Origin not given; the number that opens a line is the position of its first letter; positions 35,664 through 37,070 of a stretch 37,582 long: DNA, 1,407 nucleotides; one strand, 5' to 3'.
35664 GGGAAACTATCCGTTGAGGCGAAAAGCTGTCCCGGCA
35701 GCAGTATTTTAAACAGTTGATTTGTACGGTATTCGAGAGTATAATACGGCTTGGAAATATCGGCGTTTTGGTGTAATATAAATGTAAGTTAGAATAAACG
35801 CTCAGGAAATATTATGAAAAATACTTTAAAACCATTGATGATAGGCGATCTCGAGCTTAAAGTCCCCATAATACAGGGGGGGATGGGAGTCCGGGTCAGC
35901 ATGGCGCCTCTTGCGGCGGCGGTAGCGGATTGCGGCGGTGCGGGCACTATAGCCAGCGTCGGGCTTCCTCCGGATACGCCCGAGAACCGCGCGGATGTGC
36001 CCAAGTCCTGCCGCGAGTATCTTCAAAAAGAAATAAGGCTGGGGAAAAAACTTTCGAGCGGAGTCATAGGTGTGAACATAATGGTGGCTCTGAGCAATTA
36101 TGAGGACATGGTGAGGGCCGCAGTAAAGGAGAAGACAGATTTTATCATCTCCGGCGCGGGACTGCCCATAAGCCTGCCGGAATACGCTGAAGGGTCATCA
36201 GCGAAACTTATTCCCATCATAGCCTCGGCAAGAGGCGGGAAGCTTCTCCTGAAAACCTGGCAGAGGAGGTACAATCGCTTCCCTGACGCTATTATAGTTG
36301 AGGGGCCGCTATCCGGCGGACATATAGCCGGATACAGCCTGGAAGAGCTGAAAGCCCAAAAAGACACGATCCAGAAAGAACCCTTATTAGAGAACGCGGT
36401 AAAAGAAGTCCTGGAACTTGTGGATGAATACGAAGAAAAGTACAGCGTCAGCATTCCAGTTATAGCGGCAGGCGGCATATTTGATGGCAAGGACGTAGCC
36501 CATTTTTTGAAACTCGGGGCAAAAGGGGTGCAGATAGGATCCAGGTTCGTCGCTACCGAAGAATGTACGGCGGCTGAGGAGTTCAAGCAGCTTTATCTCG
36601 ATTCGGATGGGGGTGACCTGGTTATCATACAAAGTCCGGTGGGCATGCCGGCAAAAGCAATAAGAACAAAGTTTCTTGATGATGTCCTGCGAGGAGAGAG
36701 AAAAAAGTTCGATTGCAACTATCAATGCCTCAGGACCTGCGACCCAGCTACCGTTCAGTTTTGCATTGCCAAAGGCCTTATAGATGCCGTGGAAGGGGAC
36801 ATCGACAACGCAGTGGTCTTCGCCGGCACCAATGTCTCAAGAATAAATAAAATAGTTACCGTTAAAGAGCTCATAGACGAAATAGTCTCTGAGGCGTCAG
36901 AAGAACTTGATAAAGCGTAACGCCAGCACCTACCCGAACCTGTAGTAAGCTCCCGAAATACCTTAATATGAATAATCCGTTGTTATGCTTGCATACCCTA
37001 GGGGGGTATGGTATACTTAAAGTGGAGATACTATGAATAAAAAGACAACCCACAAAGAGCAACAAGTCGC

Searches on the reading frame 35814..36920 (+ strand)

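Call 89: search_protein_families(library=pfam, proteins=[window:35814-36920:+], max_evalue=0.00001)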
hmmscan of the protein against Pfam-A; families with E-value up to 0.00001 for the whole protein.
window:35814-36920:+ (368 aa): 3 families
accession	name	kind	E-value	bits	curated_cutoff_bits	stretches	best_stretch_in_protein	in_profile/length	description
PF03060.21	NMO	-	9.9e-53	180.1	28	1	8-359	3-330/331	Nitronate monooxygenase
PF00478.31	IMPDH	-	5.4e-08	32.7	25.6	0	203-256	203-250/345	IMP dehydrogenase / GMP reductase domain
PF01180.27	DHO_dh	-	5.7e-06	26.2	27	0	200-249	227-276/291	Dihydroorotate dehydrogenase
